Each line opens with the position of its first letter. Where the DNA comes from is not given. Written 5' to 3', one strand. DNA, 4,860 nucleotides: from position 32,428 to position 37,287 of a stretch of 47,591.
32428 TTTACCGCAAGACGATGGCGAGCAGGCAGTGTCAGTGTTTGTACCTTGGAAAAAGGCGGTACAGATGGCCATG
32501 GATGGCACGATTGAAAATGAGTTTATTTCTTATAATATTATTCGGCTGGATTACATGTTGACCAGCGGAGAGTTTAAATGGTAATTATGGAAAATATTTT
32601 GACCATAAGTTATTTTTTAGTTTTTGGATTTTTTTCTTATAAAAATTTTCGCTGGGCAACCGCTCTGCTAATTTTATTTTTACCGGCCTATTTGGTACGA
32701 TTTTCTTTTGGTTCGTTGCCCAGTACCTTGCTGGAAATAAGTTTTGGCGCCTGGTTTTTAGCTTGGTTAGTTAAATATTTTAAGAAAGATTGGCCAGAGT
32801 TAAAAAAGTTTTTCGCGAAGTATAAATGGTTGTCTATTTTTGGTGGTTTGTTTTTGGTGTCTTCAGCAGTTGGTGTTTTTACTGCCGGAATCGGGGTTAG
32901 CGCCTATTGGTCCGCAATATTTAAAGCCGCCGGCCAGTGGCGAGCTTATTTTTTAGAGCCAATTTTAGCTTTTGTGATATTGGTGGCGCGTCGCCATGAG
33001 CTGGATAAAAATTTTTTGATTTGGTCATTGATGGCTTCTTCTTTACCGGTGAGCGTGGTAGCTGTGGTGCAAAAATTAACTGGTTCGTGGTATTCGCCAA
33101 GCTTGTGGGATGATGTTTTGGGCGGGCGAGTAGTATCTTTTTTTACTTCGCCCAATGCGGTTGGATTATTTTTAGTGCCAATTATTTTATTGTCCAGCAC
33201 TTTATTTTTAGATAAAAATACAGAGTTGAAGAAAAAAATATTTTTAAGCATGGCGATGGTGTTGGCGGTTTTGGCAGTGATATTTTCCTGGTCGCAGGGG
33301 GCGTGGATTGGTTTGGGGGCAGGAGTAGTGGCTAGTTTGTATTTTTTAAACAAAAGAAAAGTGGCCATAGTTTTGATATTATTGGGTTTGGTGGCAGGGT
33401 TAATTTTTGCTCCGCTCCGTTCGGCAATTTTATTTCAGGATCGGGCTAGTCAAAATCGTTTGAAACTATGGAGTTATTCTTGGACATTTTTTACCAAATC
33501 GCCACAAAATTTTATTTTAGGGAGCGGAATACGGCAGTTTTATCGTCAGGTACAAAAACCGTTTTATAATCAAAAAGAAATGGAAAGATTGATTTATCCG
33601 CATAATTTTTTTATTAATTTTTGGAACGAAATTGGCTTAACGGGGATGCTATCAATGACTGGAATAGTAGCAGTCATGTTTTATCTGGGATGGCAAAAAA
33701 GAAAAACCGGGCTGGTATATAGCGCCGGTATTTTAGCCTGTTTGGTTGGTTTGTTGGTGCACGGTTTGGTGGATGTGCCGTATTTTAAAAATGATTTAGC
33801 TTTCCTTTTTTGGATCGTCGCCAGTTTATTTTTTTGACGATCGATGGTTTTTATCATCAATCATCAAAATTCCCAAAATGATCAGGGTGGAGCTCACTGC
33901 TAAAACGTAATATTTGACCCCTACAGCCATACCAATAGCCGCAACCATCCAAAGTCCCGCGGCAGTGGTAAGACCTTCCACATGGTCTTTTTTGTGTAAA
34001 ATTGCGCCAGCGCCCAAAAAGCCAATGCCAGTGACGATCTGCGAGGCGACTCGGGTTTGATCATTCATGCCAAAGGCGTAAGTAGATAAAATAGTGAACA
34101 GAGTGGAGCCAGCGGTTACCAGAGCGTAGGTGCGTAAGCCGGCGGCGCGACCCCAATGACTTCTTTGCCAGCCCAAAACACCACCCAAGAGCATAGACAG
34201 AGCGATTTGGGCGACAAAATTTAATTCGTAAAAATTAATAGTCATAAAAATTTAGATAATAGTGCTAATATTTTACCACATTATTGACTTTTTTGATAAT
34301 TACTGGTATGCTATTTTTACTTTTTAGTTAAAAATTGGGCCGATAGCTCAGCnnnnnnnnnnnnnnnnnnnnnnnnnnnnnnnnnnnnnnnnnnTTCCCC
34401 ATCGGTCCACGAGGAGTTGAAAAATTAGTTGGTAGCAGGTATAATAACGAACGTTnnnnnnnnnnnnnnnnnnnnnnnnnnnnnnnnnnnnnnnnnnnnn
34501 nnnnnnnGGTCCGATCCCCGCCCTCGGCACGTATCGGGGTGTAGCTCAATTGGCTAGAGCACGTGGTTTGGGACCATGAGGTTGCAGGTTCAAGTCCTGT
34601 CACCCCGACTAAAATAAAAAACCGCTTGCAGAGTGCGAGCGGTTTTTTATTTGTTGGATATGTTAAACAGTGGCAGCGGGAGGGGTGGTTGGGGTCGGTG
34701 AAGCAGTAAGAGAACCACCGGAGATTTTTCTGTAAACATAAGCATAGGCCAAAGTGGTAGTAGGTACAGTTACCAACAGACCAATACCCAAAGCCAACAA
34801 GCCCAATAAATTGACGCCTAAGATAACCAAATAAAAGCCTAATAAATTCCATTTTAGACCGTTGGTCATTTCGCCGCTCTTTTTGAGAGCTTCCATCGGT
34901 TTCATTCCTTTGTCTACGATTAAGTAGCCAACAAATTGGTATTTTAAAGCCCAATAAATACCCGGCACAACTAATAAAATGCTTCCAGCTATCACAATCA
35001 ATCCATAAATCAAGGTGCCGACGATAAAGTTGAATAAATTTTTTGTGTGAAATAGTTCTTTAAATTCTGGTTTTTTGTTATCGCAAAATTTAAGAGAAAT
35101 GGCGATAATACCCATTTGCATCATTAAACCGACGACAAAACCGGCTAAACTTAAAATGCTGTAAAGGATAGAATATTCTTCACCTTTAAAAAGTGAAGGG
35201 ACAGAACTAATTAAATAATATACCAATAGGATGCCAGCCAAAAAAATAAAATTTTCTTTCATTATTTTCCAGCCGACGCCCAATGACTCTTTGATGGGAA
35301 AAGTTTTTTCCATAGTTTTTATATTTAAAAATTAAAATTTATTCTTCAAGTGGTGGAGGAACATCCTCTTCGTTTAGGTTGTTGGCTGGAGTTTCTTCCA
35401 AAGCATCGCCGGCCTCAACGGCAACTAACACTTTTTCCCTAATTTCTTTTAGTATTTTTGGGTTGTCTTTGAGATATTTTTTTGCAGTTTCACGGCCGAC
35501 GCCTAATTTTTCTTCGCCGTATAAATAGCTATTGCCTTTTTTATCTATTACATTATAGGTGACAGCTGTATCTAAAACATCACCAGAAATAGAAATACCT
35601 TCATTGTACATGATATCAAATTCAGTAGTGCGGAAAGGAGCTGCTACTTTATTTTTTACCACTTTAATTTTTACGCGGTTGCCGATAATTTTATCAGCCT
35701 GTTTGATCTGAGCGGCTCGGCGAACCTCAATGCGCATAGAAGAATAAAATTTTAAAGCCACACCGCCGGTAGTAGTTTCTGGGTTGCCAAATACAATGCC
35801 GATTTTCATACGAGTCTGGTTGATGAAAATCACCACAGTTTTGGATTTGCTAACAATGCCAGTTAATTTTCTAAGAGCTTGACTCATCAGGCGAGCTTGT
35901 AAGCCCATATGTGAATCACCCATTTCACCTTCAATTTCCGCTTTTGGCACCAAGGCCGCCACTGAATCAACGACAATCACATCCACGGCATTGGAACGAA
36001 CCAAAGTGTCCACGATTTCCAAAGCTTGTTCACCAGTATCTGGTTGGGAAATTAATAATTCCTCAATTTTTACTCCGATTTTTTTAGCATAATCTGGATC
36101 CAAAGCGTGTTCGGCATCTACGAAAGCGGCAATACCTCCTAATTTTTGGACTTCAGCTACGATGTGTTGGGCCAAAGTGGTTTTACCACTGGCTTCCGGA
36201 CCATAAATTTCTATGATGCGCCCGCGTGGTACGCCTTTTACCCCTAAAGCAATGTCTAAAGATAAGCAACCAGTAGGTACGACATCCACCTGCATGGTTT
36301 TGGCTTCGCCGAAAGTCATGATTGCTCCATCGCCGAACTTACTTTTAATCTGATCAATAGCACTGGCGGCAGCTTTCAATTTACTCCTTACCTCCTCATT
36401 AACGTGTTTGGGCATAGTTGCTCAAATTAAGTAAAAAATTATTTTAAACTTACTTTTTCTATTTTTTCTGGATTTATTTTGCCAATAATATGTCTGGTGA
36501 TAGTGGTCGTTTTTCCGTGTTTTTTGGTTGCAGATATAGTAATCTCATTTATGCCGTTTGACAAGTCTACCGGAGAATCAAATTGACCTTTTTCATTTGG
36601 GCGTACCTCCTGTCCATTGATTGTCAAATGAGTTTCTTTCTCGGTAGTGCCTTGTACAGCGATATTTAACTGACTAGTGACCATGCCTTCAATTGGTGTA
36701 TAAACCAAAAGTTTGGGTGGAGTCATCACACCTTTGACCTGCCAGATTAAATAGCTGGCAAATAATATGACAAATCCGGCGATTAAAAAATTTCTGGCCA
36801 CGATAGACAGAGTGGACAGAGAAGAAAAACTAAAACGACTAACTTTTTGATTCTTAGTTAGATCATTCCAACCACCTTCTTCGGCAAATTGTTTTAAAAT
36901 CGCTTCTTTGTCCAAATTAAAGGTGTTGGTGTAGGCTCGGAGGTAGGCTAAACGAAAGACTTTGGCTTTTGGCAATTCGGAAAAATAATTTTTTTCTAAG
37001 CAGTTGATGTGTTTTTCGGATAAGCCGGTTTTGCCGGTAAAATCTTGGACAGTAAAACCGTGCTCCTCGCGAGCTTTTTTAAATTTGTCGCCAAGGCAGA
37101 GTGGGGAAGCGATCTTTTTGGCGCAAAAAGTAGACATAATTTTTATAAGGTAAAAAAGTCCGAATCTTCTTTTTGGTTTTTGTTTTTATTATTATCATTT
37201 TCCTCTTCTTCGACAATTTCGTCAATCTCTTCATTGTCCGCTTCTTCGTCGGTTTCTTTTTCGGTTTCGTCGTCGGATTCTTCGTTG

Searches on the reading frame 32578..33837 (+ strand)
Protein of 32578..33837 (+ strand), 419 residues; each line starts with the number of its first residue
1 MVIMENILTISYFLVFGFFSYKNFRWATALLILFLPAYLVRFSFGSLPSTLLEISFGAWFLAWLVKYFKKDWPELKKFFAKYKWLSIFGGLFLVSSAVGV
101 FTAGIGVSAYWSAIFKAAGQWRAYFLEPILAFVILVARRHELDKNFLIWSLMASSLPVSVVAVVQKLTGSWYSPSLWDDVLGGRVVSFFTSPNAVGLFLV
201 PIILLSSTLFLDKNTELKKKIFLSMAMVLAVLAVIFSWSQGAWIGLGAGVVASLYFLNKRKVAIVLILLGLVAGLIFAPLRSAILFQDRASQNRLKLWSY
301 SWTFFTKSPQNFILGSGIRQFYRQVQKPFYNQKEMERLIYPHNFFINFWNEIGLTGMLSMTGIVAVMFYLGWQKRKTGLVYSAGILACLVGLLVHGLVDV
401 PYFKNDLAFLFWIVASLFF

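Call 101: search_protein_families(library=pfam, proteins=[window:32578-33837:+], max_evalue=0.001)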
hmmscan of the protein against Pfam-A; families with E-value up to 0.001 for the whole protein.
window:32578-33837:+ (419 aa): 1 family
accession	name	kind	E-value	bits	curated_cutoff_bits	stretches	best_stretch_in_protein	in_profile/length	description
PF04932.20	Wzy_C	-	1.7e-13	51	31.7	1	226-359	2-147/149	O-Antigen ligase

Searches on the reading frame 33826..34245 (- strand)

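Call 101: search_protein_families(library=pfam, proteins=[window:33826-34245:-], max_evalue=0.001)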
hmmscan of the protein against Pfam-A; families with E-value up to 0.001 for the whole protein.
window:33826-34245:- (139 aa): 1 family
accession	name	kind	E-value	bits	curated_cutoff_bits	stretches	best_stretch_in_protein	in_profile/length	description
PF02308.21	MgtC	-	3.4e-37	127.9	31.4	1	14-134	1-119/121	MgtC family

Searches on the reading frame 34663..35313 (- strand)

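Call 101: search_protein_families(library=pfam, proteins=[window:34663-35313:-], max_evalue=0.001)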
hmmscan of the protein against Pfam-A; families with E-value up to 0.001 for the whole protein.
window:34663-35313:- (216 aa): 2 families
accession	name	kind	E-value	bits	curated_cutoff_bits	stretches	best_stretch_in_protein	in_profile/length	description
PF06161.16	DUF975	-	2.2e-12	47.8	34.8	1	48-198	96-240/243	Protein of unknown function (DUF975)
PF10110.14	GPDPase_memb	-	0.00065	19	29.6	0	96-183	152-240/321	Membrane domain of glycerophosphoryl diester phosphodiesterase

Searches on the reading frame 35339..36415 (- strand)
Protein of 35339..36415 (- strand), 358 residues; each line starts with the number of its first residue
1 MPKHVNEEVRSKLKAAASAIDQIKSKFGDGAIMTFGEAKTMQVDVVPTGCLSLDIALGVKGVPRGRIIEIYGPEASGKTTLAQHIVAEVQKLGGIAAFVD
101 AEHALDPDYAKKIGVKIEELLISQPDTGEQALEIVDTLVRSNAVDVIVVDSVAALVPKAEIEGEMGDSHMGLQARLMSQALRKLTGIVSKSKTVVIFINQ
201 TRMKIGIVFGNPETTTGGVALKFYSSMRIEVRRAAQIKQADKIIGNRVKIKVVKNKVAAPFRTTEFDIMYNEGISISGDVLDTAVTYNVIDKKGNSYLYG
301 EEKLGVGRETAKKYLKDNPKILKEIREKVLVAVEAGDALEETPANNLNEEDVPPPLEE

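Call 101: search_protein_families(library=pfam, proteins=[window:35339-36415:-], max_evalue=0.001)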
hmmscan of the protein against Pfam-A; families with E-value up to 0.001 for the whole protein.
window:35339-36415:- (358 aa): 10 families
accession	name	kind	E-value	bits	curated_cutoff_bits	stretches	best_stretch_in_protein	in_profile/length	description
PF00154.27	RecA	-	4.5e-134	446.3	27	1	14-275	1-262/262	recA bacterial DNA recombination protein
PF21096.2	RecA_C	-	5.5e-18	65.3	27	1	278-332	1-55/57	RecA C-terminal domain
PF08423.17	Rad51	-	1.5e-06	28.1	22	1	45-244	7-222/244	Rad51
PF01637.24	ATPase_2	-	1.8e-06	28.4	33.2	1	66-198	21-116/225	ATPase domain predominantly from Archaea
PF02283.22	CobU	-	1.6e-05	24.9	27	1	70-202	3-126/168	Cobinamide kinase / cobinamide phosphate guanyltransferase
PF06745.19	ATPase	-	2.1e-05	24.4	26.6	0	46-276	1-226/231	KaiC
PF00004.35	AAA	-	0.00016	22.6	21.2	1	70-197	3-106/131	ATPase family associated with various cellular activities (AAA)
PF13479.12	AAA_24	-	0.00016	22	27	1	68-157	5-78/195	AAA domain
PF13481.12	AAA_25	-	0.00034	20.7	27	0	60-90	27-58/195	AAA domain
PF13191.12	AAA_16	-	0.00062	20.7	32.6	0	63-199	22-139/167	AAA ATPase domain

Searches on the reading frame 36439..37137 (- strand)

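Call 101: search_protein_families(library=pfam, proteins=[window:36439-37137:-], max_evalue=0.001)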
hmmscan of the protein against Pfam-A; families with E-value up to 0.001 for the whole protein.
window:36439-37137:- (232 aa): 4 families
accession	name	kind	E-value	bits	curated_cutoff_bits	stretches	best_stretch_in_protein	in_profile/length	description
PF09136.16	Glucodextran_B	-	9.9e-14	51.5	27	1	141-218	1-80/83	Glucodextranase, domain B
PF13413.12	HTH_25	-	2.1e-09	37.5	24.6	1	20-79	3-61/62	Helix-turn-helix domain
PF12844.13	HTH_19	-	4.6e-07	30.1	30.2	1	16-83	1-61/64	Helix-turn-helix domain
PF12733.13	Cadherin-like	-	9.1e-05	23.3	24.2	1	157-212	27-80/89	Cadherin-like beta sandwich domain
